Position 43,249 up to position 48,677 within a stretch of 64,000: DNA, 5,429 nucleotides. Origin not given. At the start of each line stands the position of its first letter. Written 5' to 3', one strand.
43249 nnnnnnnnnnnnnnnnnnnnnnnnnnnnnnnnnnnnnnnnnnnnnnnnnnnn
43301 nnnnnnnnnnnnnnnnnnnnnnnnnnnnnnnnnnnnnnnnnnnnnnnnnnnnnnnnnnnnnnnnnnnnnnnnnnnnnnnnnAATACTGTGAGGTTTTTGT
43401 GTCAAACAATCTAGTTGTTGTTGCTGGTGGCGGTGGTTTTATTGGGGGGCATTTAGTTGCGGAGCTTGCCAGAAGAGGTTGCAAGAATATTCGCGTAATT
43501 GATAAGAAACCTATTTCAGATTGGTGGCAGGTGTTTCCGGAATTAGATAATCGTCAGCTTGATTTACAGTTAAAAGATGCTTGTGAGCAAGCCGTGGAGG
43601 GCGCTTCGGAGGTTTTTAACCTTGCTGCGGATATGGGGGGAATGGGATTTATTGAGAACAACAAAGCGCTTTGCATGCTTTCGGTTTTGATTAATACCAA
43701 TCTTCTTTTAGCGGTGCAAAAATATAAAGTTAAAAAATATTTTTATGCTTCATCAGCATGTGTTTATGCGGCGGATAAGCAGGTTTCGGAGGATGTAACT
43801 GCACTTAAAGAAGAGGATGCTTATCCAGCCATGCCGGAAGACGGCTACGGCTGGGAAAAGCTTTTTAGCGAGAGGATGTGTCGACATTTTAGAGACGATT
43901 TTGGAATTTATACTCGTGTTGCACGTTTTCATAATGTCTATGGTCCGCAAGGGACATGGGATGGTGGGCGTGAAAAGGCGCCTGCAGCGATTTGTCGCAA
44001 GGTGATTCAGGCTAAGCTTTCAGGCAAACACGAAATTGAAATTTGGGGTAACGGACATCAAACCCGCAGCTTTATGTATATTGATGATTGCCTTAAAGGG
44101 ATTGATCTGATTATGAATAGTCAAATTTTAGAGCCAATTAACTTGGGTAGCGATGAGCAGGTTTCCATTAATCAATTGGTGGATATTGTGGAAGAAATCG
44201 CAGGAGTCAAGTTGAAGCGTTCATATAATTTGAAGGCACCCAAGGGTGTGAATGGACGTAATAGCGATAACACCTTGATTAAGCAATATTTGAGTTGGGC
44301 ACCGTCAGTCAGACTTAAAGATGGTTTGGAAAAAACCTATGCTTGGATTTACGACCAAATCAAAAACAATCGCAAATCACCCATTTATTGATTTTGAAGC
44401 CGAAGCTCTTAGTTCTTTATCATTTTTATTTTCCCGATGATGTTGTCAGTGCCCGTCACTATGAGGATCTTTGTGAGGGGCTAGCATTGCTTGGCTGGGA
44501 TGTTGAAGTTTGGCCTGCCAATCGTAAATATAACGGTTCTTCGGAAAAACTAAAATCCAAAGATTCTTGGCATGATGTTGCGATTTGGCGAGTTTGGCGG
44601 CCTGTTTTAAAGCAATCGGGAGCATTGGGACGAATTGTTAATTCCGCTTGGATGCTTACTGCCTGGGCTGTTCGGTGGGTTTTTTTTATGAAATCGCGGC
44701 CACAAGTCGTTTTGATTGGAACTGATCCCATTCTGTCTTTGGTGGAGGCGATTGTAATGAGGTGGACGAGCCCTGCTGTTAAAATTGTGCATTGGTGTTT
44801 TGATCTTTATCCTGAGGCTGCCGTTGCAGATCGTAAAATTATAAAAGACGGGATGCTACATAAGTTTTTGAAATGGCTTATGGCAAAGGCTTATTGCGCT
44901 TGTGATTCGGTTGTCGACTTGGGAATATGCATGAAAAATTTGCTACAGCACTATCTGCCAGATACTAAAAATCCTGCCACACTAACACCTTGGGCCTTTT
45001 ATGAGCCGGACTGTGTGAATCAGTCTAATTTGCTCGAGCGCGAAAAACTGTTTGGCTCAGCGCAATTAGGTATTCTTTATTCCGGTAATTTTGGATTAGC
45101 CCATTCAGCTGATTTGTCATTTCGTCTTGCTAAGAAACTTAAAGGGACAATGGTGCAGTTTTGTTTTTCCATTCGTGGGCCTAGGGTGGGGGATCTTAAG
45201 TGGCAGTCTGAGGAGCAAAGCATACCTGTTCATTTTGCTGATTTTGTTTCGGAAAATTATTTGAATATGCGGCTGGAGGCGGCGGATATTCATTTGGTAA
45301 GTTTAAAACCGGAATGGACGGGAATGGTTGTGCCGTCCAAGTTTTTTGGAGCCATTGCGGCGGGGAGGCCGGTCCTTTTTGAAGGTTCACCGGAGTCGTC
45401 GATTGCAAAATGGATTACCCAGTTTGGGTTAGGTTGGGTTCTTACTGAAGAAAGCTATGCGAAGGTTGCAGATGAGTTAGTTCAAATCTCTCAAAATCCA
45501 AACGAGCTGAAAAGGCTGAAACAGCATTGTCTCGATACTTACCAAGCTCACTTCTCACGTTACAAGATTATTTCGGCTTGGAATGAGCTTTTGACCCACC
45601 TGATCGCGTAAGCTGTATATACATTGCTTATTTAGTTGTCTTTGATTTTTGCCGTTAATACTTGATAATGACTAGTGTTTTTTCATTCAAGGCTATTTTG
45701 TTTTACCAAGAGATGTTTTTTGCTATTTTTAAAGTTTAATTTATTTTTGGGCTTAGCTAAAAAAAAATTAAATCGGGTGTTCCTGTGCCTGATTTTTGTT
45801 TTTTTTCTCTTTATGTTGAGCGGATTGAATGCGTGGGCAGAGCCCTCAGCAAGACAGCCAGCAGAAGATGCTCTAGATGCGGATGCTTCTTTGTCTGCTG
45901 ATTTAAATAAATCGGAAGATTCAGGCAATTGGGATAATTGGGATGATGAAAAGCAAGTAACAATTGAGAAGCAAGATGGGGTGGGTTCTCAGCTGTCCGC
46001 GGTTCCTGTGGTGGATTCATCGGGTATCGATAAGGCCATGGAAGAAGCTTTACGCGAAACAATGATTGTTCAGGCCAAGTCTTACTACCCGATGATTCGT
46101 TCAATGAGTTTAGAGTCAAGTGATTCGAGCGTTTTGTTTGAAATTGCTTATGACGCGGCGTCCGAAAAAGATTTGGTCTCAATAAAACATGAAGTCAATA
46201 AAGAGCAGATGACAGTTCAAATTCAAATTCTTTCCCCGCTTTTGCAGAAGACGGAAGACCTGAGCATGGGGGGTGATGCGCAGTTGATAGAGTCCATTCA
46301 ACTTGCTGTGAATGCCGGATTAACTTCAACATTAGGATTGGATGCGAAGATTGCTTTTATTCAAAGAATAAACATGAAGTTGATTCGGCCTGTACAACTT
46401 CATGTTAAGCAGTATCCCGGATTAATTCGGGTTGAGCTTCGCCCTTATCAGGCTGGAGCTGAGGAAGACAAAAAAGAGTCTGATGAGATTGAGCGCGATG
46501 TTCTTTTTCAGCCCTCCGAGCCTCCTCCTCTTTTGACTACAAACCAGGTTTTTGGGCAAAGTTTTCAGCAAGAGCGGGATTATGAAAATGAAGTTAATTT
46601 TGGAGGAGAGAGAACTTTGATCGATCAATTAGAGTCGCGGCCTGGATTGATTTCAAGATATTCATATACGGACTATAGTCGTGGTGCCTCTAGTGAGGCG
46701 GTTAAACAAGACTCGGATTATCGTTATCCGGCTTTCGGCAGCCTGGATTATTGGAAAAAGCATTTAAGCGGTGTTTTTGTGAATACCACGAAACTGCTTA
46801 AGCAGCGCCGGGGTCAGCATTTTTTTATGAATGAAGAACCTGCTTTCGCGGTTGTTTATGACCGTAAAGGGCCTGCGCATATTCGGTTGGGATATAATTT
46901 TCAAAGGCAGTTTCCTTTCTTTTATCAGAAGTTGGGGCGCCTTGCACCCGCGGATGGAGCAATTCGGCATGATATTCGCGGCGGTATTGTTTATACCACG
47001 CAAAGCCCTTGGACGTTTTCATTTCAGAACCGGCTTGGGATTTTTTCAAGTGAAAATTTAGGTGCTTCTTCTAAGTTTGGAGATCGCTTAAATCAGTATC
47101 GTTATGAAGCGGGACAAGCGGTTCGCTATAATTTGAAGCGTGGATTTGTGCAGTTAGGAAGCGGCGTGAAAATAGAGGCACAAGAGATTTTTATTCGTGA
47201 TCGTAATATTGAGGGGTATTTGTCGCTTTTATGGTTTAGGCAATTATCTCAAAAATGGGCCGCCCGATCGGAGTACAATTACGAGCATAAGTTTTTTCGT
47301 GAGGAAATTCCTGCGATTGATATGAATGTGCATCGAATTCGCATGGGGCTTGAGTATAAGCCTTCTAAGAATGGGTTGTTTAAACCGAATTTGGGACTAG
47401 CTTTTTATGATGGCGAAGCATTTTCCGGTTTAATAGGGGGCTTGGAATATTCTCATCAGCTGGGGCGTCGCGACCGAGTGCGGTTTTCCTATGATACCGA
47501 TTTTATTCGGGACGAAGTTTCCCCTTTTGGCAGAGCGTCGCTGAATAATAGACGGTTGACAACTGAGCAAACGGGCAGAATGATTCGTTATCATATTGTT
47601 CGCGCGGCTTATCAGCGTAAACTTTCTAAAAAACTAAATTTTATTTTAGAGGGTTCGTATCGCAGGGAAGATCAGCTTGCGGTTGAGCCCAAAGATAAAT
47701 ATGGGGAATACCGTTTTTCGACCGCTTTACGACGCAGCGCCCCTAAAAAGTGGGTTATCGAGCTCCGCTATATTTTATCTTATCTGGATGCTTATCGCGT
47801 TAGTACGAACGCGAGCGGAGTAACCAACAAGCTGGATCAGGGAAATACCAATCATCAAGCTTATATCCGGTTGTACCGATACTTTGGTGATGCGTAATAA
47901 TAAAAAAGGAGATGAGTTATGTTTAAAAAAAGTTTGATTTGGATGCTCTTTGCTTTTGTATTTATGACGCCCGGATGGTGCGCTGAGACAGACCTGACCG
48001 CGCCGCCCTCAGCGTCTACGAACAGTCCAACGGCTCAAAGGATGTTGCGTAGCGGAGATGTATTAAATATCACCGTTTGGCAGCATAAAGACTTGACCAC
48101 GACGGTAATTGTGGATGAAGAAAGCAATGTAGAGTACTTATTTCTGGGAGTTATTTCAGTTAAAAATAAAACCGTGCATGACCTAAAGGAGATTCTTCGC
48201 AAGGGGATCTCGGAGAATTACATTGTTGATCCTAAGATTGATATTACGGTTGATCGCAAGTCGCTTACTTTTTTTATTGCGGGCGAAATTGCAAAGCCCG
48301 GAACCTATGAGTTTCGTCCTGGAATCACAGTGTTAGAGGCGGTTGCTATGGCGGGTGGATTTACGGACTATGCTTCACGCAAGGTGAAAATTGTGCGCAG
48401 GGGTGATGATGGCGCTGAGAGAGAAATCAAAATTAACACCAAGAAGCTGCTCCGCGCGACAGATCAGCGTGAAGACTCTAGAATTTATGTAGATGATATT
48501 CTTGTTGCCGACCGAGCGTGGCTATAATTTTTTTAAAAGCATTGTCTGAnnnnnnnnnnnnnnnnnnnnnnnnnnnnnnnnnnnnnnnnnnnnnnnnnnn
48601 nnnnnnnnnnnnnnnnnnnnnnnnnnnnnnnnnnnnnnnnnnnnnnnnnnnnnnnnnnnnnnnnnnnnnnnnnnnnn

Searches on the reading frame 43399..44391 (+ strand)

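Call 5: search_protein_families(library=pfam, proteins=[window:43399-44391:+], max_evalue=0.1)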
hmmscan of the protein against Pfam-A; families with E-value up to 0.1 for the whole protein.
window:43399-44391:+ (330 aa): 9 families
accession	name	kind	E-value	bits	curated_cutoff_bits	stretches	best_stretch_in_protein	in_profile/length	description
PF01370.27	Epimerase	-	1.1e-39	136.7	20.9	1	6-249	1-239/240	NAD dependent epimerase/dehydratase family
PF16363.11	GDP_Man_Dehyd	-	2.4e-26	93.4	27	1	8-313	2-332/332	GDP-mannose 4,6 dehydratase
PF01073.25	3Beta_HSD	-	2.2e-15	56.9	22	1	7-184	1-185/280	3-beta hydroxysteroid dehydrogenase/isomerase family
PF07993.18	NAD_binding_4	-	4e-07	29.9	20.1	1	62-182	82-209/258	Male sterility protein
PF13460.12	NAD_binding_10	-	2.6e-05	24.6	27.2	1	10-128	1-108/184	NAD(P)H-binding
PF02719.21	Polysacc_synt_2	-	0.0023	17.6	20.2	1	6-94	1-102/293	Polysaccharide biosynthesis protein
PF05368.20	NmrA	-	0.012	15.6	27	1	3-119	2-107/298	NmrA-like family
PF03435.24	Sacchrp_dh_NADP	-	0.029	15.1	25.1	1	7-85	2-85/129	Saccharopine dehydrogenase NADP binding domain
PF00899.27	ThiF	-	0.047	13.3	28.1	1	6-37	23-53/238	ThiF family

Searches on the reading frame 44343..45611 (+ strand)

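Call 5: search_protein_families(library=pfam, proteins=[window:44343-45611:+], max_evalue=0.1)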
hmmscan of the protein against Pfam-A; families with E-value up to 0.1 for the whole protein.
window:44343-45611:+ (422 aa): 4 families
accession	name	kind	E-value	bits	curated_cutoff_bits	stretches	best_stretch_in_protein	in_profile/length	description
PF13439.12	Glyco_transf_4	-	3.9e-05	24.2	28.5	1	37-203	5-150/170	Glycosyltransferase Family 4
PF13579.12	Glyco_trans_4_4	-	0.0015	19.3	29.7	1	37-185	4-126/158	Glycosyl transferase 4-like domain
PF23523.1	Microp_apicomplexa_13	-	0.0026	17.9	27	1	341-371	4-36/68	Apicomplexa microprotein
PF00534.26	Glycos_transf_1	-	0.054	13.5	26.4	1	243-394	17-167/172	Glycosyl transferases group 1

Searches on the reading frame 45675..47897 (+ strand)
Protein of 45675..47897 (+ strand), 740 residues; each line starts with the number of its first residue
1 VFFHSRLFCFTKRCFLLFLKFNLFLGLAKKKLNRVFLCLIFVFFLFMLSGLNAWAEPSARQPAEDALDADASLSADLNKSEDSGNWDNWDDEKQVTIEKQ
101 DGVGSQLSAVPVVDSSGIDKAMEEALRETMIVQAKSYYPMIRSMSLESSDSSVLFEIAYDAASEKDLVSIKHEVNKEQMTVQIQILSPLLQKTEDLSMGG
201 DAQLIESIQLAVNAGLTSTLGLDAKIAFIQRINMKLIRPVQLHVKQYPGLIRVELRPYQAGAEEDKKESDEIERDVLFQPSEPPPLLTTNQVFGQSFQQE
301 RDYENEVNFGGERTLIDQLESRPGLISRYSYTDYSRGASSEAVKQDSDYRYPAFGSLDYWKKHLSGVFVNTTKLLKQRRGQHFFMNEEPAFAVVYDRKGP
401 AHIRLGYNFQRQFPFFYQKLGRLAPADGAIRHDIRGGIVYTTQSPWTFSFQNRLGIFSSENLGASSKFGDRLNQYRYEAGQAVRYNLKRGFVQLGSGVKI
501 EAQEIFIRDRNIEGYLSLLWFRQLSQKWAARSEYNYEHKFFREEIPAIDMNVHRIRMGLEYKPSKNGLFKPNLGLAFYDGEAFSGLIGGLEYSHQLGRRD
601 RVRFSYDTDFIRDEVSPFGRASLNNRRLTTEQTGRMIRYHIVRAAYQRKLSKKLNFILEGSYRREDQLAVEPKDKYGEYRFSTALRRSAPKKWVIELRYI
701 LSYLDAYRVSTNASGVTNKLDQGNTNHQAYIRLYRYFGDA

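Call 5: search_protein_families(library=pfam, proteins=[window:45675-47897:+], max_evalue=0.1)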
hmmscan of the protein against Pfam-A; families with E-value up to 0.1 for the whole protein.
window:45675-47897:+ (740 aa): 0 families

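Call 6: search_protein_families(library=ncbifam, proteins=[window:45675-47897:+], max_evalue=0.1)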
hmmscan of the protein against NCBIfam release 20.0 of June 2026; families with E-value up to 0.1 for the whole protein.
window:45675-47897:+ (740 aa): 0 families

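Call 73: search_solved_structures(query=window:45675-47897:+, max_evalue=10)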
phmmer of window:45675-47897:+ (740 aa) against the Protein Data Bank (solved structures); distinct sequences matched with E-value up to 10: 0.

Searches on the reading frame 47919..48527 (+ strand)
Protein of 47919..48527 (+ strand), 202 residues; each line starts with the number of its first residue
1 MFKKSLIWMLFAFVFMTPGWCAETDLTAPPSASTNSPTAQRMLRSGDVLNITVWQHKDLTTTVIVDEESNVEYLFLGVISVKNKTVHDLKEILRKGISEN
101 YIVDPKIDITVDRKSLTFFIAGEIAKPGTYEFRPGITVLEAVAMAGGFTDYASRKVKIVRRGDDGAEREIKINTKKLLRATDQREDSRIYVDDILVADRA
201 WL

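Call 5: search_protein_families(library=pfam, proteins=[window:47919-48527:+], max_evalue=0.1)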
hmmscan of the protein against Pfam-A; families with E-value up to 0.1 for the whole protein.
window:47919-48527:+ (202 aa): 3 families
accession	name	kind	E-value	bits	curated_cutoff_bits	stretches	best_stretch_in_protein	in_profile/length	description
PF02563.21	Poly_export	-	6.2e-16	58.8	28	1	38-111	4-76/77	Polysaccharide biosynthesis/export protein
PF10531.15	SLBB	-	9.4e-14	51.4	27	1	118-165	2-49/55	SLBB domain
PF22461.2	SLBB_2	-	1.6e-07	31.8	27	1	118-189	3-71/79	SLBB domain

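Call 6: search_protein_families(library=ncbifam, proteins=[window:47919-48527:+], max_evalue=0.1)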
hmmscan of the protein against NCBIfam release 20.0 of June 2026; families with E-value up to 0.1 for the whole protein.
window:47919-48527:+ (202 aa): 5 families
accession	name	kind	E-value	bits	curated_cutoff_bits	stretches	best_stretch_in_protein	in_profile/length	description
TIGR03027.2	pepcterm_export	equivalog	7.1e-25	87.6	180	1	43-201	5-168/169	XrtA/PEP-CTERM system exopolysaccharide export protein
NF041843.1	EpsY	equivalog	7.6e-20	71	320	1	40-196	52-209/211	exopolysaccharide export protein EpsY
TIGR03028.1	EpsE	equivalog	9.5e-20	70.9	262.65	2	87-182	134-230/239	polysaccharide export protein EpsE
NF011658.0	PRK15078.1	subfamily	8.6e-18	64.2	333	1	44-198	88-250/380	polysaccharide export protein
TIGR01959.1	nuoF_fam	equivalog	0.009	14.4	558.65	1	112-163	231-281/410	NADH-quinone oxidoreductase subunit NuoF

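Call 74: search_solved_structures(query=window:47919-48527:+, max_evalue=0.01)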
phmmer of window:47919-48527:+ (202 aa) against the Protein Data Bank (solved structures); distinct sequences matched with E-value up to 0.01: 10.
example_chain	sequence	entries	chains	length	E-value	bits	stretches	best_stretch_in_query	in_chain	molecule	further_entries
26gs_O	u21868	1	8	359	1.2e-15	60.9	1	33-199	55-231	Putative polysaccharide export protein Wza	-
9xgv_C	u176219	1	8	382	1.6e-15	60.5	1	34-199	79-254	Putative polysaccharide export protein Wza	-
9r60_A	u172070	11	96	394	1.8e-15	60.4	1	34-199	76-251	Putative polysaccharide export protein Wza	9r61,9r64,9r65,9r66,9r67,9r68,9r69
9n9a_A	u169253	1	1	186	3.5e-15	59.4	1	36-175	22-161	Polysaccharide export protein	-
7xfd_A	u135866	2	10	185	6e-15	58.6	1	40-198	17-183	Polysaccharide export protein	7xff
2w8i_A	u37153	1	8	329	2.2e-13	53.5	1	42-196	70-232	PUTATIVE OUTER MEMBRANE LIPOPROTEIN WZA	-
2w8h_A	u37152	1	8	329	2.3e-13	53.5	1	42-196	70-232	PUTATIVE OUTER MEMBRANE LIPOPROTEIN WZA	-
2j58_A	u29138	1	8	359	3.3e-13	53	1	42-195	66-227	OUTER MEMBRANE LIPOPROTEIN WZA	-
8dss_A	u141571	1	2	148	0.0017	21.3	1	117-160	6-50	ComE operon protein 1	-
9v6l_D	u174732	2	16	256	0.0044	19.9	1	58-179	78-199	Biofilm formation protein PslD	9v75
